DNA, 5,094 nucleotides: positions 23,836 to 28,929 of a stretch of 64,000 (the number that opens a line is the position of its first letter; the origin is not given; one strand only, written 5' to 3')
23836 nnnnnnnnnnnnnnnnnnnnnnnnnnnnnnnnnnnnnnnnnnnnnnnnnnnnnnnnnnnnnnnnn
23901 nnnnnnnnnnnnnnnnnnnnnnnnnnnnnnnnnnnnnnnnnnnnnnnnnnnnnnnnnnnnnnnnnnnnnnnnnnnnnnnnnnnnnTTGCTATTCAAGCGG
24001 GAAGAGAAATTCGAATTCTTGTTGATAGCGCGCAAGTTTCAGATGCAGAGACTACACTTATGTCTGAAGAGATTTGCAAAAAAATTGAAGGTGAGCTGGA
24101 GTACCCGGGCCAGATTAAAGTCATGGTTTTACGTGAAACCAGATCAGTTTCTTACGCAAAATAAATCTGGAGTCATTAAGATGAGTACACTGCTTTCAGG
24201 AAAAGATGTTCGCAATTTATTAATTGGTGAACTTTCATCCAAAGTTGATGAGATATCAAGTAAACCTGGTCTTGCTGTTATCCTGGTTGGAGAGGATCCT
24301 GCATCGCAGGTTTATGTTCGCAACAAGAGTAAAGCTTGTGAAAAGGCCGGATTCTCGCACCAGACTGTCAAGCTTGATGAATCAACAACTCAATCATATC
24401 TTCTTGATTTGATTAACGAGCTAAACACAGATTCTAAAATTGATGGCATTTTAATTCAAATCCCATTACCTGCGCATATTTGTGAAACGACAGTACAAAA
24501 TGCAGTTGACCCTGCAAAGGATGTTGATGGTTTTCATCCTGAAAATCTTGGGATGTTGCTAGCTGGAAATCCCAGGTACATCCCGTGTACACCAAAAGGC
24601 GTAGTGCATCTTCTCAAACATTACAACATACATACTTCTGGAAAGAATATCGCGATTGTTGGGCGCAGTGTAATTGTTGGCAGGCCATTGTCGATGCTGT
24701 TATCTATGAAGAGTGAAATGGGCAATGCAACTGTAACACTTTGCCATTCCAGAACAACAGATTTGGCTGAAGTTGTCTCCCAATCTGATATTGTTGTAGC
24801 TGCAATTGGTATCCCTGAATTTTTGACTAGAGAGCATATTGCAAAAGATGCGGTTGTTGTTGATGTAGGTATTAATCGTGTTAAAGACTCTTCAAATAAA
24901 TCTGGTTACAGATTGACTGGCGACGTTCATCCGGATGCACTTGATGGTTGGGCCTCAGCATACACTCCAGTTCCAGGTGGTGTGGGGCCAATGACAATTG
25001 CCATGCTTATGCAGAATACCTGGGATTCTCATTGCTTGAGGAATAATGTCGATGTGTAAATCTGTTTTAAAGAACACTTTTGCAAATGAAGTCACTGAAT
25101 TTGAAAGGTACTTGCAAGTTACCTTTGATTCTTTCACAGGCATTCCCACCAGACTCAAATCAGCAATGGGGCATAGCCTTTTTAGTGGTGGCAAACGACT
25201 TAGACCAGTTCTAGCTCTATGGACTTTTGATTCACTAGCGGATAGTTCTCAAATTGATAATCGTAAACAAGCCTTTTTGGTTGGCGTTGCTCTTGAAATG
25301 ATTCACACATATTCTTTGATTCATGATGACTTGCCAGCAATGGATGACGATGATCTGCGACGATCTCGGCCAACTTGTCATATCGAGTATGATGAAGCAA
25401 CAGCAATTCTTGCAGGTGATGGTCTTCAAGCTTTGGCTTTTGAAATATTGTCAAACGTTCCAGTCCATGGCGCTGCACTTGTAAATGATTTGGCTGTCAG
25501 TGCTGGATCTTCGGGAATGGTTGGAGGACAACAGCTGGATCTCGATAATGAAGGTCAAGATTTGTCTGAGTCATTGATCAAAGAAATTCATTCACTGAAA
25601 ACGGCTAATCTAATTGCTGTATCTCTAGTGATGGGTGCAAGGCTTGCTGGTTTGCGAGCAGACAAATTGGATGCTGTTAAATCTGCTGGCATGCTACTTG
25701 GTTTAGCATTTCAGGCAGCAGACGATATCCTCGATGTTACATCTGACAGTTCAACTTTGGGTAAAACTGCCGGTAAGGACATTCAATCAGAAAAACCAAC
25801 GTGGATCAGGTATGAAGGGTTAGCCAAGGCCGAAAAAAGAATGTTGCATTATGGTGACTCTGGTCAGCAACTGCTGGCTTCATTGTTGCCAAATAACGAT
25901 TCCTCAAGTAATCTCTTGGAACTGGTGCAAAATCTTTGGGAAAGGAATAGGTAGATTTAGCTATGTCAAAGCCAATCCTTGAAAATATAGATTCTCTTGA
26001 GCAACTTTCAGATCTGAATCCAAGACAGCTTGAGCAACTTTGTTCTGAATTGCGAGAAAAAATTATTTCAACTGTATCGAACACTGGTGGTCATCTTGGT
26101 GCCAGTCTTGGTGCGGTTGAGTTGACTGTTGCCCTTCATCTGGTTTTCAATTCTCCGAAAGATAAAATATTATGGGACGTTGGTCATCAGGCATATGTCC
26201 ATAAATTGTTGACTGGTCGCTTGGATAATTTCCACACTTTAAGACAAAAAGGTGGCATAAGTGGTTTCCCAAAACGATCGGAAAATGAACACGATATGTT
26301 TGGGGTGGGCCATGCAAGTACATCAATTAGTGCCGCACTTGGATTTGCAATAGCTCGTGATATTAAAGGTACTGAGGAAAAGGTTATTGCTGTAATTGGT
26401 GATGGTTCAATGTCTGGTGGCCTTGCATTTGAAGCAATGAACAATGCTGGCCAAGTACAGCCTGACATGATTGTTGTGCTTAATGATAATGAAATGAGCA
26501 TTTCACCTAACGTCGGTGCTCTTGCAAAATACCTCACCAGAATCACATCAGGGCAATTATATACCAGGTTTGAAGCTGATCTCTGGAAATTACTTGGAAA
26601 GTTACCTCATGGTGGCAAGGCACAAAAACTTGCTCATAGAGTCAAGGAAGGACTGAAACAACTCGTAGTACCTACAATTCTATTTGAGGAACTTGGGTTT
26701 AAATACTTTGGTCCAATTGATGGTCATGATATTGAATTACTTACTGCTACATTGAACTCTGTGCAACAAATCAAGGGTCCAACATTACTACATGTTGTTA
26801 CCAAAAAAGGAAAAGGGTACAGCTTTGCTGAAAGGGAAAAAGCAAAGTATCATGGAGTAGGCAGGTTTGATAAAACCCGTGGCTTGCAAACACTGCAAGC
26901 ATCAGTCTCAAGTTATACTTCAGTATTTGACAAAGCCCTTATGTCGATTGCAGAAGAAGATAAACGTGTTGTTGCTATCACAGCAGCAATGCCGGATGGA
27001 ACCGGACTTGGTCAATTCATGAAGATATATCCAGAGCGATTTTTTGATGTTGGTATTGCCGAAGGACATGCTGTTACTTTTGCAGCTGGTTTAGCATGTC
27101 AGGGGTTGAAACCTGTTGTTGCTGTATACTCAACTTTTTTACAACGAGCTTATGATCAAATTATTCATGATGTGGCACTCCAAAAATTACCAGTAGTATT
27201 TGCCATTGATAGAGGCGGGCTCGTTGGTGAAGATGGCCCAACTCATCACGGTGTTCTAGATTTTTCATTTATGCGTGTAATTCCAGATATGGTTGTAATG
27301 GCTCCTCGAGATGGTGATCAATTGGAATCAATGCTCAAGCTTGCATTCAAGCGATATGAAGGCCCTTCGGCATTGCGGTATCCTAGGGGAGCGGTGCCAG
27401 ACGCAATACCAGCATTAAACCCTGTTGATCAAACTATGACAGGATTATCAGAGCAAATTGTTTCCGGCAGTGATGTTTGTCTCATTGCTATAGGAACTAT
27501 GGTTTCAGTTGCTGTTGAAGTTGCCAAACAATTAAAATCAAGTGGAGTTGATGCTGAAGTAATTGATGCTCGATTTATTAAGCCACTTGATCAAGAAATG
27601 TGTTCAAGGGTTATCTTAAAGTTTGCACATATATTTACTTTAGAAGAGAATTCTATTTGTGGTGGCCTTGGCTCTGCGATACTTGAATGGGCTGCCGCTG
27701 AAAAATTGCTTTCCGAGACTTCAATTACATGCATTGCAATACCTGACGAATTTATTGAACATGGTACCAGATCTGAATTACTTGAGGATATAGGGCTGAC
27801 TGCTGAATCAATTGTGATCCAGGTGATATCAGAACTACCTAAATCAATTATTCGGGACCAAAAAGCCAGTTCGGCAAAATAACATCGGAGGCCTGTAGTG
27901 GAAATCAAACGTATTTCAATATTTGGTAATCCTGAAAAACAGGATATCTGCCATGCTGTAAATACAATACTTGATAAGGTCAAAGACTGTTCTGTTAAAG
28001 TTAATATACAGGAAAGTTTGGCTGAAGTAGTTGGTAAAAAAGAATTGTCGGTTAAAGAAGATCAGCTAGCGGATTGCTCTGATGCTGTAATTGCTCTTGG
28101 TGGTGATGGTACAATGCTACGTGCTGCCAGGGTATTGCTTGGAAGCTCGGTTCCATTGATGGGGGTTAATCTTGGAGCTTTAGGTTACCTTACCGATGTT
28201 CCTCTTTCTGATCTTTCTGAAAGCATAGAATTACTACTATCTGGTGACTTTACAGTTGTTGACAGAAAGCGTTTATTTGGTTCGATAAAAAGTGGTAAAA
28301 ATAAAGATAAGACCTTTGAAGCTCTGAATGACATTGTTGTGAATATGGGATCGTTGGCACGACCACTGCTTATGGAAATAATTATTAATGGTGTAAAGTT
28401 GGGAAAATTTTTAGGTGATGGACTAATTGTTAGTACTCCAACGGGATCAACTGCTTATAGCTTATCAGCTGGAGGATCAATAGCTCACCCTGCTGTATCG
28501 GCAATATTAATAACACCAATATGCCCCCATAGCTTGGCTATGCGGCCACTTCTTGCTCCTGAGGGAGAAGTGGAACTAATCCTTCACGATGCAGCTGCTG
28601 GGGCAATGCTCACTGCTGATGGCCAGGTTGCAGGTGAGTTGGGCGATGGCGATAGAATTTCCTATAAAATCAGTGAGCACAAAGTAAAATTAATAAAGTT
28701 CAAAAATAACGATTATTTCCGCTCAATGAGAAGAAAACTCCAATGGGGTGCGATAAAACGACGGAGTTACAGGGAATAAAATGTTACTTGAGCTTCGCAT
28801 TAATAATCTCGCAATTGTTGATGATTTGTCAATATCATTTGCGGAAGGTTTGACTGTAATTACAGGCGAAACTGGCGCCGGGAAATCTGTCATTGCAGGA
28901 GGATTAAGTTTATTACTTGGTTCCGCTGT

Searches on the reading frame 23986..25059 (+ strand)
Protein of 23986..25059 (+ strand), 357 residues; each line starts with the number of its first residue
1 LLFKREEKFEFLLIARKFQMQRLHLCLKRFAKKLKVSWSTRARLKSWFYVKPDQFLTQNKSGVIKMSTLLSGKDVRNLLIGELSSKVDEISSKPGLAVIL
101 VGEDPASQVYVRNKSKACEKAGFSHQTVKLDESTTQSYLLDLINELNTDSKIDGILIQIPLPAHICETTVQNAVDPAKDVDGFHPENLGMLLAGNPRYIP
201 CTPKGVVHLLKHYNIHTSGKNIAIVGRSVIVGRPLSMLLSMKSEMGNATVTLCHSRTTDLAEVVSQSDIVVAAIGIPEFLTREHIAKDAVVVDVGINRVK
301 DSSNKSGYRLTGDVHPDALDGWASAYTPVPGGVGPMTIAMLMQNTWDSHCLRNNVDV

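Call 17: search_protein_families(library=pfam, proteins=[window:23986-25059:+])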
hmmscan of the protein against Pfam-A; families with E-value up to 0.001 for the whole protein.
window:23986-25059:+ (357 aa): 2 families
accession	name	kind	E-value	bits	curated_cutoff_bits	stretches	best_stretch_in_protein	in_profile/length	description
PF02882.25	THF_DHG_CYH_C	-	1.3e-62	210.3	27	1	184-349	1-156/160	Tetrahydrofolate dehydrogenase/cyclohydrolase, NAD(P)-binding domain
PF00763.28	THF_DHG_CYH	-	1.2e-37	129.1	32.8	1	70-181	1-115/115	Tetrahydrofolate dehydrogenase/cyclohydrolase, catalytic domain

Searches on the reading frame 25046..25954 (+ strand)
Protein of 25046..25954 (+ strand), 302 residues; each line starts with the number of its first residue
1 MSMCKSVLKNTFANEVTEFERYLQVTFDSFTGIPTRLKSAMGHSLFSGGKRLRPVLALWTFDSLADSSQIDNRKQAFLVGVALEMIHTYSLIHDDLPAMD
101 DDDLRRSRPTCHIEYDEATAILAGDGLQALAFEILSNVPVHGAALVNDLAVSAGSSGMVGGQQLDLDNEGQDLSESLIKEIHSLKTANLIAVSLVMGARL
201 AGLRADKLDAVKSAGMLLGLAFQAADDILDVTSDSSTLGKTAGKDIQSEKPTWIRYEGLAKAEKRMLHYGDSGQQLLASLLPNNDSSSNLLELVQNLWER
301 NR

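Call 17: search_protein_families(library=pfam, proteins=[window:25046-25954:+])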
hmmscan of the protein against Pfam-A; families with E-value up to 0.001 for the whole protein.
window:25046-25954:+ (302 aa): 1 family
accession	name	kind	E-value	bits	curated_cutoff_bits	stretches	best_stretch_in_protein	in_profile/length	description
PF00348.22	polyprenyl_synt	-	1.5e-55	188.6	27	1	36-264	3-224/251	Polyprenyl synthetase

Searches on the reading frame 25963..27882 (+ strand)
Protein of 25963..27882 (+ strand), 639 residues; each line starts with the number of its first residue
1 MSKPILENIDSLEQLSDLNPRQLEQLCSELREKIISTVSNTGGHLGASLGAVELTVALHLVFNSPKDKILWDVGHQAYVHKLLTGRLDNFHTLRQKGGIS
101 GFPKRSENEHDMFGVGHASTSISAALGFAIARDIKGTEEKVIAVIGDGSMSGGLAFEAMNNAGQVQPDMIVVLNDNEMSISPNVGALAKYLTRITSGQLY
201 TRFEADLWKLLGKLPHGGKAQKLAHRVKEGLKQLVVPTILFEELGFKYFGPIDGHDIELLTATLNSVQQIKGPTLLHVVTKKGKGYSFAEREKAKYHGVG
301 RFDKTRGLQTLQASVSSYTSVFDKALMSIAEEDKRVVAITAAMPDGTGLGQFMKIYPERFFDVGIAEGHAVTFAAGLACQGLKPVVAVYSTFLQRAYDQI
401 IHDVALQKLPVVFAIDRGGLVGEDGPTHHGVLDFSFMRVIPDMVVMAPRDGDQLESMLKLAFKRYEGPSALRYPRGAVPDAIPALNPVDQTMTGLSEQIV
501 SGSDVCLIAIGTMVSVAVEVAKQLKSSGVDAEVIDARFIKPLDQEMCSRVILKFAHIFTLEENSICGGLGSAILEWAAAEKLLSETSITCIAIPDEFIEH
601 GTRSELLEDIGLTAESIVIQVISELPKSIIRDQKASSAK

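Call 50: search_protein_families(library=pfam, proteins=[window:25963-27882:+], max_evalue=0.00001)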
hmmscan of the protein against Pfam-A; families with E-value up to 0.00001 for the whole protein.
window:25963-27882:+ (639 aa): 6 families
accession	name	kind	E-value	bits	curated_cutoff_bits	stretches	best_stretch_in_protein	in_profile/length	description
PF13292.11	DXP_synthase_N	-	8.4e-123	409.4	21.2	1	6-280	1-274/274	1-deoxy-D-xylulose-5-phosphate synthase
PF02779.29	Transket_pyr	-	7.6e-48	162.9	27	1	317-479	4-173/174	Transketolase, pyrimidine binding domain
PF02780.25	Transketolase_C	-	3.1e-28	98.6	25.9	1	498-617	5-124/124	Transketolase, C-terminal domain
PF00456.26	Transketolase_N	-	3e-06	26.9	22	0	126-232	122-231/334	Transketolase, thiamine diphosphate binding domain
PF00676.26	E1_dh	-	7.6e-06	25.5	22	0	115-182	100-167/300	Dehydrogenase E1 component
PF02775.26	TPP_enzyme_C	-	9.8e-06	25.9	21.9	0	111-178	23-84/151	Thiamine pyrophosphate enzyme, C-terminal TPP binding domain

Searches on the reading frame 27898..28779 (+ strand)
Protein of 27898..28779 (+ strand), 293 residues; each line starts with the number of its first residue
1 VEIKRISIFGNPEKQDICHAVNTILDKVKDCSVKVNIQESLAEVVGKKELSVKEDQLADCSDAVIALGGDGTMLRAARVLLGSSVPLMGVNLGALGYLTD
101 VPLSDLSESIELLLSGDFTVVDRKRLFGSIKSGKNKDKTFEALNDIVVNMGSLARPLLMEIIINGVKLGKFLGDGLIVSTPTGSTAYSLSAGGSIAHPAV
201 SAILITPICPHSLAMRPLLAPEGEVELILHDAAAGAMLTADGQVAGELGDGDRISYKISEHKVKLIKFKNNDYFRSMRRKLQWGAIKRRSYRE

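Call 50: search_protein_families(library=pfam, proteins=[window:27898-28779:+], max_evalue=0.00001)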
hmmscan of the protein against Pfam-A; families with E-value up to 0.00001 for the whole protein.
window:27898-28779:+ (293 aa): 2 families
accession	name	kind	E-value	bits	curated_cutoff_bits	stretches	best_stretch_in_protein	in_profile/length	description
PF20143.4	NAD_kinase_C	-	2e-28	99.1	23.7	1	143-267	1-125/126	ATP-NAD kinase C-terminal domain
PF01513.26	NAD_kinase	-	2.2e-17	64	25.5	1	7-118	2-130/130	ATP-NAD kinase N-terminal domain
